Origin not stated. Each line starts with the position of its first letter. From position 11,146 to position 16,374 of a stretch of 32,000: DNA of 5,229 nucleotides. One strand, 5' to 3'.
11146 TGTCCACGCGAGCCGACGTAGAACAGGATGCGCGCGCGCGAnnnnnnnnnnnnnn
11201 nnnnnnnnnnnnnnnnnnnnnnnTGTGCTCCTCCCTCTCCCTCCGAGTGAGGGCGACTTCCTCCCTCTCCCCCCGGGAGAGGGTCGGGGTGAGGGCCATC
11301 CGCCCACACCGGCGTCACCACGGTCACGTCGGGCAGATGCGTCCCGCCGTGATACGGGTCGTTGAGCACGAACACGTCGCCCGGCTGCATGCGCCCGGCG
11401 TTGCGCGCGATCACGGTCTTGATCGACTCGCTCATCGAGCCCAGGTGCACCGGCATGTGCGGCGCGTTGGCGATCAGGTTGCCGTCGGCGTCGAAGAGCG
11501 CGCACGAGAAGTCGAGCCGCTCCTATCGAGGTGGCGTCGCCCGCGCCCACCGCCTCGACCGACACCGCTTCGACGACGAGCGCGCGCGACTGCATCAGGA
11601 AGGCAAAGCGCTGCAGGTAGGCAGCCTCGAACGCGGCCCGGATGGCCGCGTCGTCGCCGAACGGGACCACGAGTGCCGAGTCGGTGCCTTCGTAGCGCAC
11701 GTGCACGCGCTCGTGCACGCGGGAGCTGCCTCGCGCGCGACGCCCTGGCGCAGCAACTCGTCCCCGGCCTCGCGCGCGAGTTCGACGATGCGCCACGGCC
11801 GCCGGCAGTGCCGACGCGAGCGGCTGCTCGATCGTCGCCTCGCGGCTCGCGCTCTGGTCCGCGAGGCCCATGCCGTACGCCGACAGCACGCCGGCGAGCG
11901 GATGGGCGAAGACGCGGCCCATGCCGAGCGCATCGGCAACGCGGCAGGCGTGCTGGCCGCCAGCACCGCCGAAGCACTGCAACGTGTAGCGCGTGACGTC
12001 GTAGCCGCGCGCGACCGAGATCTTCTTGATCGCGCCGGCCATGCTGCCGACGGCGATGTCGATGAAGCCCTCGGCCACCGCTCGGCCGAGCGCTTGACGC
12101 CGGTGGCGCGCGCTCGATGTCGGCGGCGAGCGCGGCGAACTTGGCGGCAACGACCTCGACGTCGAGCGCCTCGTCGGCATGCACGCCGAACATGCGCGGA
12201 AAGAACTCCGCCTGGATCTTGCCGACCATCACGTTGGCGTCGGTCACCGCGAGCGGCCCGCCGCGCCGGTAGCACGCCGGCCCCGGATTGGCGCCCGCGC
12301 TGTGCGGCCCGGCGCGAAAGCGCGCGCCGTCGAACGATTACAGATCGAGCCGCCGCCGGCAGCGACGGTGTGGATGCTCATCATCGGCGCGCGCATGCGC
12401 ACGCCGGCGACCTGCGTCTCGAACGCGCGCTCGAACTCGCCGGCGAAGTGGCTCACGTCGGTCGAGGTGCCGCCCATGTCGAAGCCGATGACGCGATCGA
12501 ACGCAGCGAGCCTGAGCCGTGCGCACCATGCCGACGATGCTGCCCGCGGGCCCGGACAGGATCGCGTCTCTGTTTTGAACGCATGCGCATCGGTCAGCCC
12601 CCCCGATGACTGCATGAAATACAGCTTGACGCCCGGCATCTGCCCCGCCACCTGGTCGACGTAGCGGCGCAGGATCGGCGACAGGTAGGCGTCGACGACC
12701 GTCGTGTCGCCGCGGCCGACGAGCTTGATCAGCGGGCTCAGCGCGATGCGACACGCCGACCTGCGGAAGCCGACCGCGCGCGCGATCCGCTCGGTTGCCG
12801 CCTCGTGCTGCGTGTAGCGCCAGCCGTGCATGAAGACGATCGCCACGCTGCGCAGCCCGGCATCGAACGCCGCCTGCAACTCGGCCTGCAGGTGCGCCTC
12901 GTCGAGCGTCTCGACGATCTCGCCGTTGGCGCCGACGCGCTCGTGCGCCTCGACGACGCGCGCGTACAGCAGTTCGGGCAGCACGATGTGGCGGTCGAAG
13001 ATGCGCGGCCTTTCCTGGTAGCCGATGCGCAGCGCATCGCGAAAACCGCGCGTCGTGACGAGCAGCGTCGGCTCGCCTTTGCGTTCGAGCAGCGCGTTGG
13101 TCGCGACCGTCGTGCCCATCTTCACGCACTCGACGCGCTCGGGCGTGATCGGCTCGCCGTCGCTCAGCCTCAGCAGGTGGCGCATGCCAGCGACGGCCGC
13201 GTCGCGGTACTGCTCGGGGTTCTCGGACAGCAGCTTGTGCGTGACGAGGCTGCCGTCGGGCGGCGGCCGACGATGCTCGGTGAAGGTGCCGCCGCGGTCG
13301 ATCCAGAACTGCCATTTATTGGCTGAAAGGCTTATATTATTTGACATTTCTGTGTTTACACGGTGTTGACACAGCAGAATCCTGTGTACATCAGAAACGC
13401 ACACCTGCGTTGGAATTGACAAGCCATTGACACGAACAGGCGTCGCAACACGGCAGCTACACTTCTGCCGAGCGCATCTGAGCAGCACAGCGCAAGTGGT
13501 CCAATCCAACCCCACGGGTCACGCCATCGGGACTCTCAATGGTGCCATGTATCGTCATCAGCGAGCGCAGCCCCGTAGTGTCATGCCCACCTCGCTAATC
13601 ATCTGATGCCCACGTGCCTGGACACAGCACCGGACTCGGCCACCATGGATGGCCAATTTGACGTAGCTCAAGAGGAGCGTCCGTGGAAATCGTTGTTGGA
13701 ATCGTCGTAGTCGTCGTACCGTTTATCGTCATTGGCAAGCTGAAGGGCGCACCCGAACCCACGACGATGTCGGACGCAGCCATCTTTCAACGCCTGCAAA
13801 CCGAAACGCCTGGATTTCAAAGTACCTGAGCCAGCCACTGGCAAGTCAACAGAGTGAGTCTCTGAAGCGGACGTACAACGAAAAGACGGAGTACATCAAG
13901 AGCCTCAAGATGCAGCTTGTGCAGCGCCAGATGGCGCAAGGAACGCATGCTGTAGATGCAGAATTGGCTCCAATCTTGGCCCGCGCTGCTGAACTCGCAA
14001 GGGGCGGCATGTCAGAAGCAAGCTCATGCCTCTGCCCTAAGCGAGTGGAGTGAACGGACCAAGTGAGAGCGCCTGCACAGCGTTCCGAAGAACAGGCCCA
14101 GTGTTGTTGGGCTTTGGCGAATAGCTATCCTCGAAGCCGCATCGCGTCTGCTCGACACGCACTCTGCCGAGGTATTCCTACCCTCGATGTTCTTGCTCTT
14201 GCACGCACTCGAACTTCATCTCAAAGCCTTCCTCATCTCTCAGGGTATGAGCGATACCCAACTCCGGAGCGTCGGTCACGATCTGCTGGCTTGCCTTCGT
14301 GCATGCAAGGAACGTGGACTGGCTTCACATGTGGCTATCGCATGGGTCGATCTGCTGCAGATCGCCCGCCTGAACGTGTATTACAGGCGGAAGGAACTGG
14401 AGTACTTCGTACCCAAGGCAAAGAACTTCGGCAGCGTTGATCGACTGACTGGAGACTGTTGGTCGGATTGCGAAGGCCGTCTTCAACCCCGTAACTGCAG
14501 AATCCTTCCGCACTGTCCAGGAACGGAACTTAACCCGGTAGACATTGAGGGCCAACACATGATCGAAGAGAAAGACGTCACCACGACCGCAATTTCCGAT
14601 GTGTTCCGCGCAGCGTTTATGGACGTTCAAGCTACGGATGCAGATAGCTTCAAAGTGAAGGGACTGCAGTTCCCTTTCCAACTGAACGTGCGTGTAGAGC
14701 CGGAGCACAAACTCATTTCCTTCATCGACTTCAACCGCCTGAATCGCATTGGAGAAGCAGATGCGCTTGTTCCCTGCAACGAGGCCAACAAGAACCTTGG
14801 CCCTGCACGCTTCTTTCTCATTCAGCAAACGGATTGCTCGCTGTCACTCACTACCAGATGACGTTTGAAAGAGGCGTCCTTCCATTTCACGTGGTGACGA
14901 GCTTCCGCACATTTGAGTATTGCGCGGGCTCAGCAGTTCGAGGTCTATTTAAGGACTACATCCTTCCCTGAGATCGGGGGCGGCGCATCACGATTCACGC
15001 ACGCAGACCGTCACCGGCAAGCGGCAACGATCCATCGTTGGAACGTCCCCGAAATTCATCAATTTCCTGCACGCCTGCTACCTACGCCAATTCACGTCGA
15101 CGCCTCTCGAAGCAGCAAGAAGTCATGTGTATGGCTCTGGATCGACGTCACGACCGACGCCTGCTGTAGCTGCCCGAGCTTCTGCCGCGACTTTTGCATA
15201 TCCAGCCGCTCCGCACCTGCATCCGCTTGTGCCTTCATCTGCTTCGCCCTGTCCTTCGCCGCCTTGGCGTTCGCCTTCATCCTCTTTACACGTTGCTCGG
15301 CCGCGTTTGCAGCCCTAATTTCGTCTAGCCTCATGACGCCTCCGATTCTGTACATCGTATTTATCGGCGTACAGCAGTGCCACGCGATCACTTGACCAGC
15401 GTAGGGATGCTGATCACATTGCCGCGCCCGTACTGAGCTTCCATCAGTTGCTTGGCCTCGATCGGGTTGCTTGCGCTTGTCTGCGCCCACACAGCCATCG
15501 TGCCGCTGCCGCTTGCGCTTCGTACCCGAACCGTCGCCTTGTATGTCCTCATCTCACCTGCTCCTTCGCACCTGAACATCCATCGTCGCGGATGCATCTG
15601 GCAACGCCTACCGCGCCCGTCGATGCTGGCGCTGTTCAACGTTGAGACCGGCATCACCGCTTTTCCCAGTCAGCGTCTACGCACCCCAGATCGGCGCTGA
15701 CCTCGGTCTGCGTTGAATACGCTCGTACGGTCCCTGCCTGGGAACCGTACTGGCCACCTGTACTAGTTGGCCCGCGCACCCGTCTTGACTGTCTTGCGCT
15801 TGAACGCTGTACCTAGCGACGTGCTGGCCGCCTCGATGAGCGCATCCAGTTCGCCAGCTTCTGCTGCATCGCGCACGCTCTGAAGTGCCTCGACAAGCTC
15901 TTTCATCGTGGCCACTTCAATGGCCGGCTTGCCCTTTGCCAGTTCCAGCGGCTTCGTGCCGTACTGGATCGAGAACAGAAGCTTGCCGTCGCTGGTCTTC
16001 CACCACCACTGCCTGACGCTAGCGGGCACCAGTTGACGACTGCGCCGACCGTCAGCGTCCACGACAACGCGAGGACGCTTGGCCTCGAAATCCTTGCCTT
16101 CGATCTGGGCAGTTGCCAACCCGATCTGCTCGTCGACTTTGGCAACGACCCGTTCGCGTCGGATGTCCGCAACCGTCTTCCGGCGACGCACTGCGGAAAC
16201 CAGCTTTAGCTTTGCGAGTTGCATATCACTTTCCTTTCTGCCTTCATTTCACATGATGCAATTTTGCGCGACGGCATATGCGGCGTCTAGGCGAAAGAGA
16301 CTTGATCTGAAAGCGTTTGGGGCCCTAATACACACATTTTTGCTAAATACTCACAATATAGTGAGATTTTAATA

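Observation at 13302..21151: A 7.8-kb integrative element with a perfect 13-bp att repeat splits the 5-oxoprolinase gene at its conserved WQFW codons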

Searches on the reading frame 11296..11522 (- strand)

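Call 111: search_protein_families(library=pfam, max_evalue=0.001, proteins=[window:11296-11522:-])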
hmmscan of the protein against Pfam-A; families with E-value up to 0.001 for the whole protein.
window:11296-11522:- (75 aa): 1 family
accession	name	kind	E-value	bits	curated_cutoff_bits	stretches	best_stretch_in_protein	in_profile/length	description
PF02538.19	Hydantoinase_B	-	1.5e-34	119.8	26.8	1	1-74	34-107/519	Hydantoinase B/oxoprolinase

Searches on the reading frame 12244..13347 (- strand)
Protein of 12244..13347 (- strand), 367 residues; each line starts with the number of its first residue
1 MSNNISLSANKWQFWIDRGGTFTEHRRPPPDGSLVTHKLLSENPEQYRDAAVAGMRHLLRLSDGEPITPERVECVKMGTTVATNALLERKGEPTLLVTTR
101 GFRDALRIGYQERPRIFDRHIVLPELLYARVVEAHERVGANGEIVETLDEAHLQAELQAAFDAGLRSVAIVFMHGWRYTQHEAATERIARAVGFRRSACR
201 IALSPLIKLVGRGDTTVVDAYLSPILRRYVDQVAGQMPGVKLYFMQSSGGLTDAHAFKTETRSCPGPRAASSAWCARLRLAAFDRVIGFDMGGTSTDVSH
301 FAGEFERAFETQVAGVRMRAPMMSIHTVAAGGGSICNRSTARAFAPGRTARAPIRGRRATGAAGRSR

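Call 10: search_protein_families(library=pfam, max_evalue=0.01, proteins=[window:12244-13347:-])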
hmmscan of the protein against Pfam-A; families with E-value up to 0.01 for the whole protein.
window:12244-13347:- (367 aa): 2 families
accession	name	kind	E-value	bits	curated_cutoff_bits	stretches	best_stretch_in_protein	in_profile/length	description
PF05378.19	Hydant_A_N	-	1.1e-50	172.3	25.2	1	14-192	2-175/176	Hydantoinase/oxoprolinase N-terminal region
PF01968.24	Hydantoinase_A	-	1.5e-36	126.6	22.9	1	212-344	1-140/291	Hydantoinase/oxoprolinase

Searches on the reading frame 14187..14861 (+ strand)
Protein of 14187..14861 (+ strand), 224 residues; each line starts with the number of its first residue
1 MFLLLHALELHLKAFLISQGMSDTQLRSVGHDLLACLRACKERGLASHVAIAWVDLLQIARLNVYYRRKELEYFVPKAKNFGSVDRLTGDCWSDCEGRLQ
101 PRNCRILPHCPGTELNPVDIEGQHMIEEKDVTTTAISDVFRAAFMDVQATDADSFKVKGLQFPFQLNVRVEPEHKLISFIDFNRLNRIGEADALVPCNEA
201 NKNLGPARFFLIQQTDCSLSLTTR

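Call 9: search_protein_families(library=pfam, max_evalue=0.01, proteins=[window:14187-14861:+])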
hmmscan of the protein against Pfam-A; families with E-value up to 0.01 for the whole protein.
window:14187-14861:+ (224 aa): 0 families

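Call 58: search_protein_families(library=padloc, max_evalue=0.001, proteins=[window:14187-14861:+])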
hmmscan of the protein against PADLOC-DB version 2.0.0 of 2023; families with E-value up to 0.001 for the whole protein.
window:14187-14861:+ (224 aa): 0 families

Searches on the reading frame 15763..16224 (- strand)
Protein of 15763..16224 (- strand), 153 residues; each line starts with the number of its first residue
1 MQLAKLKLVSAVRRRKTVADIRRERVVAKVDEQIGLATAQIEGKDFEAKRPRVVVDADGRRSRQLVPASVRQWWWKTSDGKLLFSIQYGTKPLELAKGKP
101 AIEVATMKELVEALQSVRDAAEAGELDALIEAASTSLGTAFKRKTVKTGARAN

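Call 9: search_protein_families(library=pfam, max_evalue=0.01, proteins=[window:15763-16224:-])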
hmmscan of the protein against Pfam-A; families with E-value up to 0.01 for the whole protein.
window:15763-16224:- (153 aa): 1 family
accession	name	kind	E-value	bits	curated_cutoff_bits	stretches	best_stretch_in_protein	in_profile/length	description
PF20346.3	DUF6641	-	1.9e-12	47.8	27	1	20-128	37-141/143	Family of unknown function (DUF6641)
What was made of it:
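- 15763..16224 (-): DUF6641 protein, intact. PF20346 E 1.9e-12 (call 9).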

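Call 16: find_encoding_contigs(protein=window:15763-16224:-, flank=10000, max_places=10)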
Protein window:15763-16224:- (153 aa): no gene with exactly this product is on record in the collection.

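Call 63: search_protein_families(library=ncbifam, max_evalue=0.01, proteins=[window:15766-16224:-])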
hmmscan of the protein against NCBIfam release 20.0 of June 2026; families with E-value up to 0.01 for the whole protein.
window:15766-16224:- (153 aa): 0 families

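Call 110: predict_structure(protein=window:15766-16224:-)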
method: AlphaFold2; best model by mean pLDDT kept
length: 153 residues; sequences in the alignment: 1
mean_pLDDT: 59.1   pTM: 0.51
mean pLDDT of the five models: 59.1, 56.5, 56.3, 50.1, 48.6
residues with pLDDT >= 90: 0; 70-90: 48; 50-70: 60; < 50: 45
segments of 3 or more residues with pLDDT < 50: 1-13, 54-60, 136-153
pLDDT, mean of each block of 10 residues (from residue 1): 38 61 77 74 54 46 54 65 66 52 71 81 74 49 33 29
secondary structure, 60 per line:
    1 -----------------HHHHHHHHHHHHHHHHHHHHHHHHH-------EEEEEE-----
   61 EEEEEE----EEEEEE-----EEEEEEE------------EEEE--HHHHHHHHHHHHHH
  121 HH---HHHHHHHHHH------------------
elements in order: H18-42 E50-55 E61-66 E71-76 E82-88 E101-104 H107-122 H126-135
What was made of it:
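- Tried and rejected: The single-sequence AlphaFold model had pLDDT 59 and was not searched (call 110).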
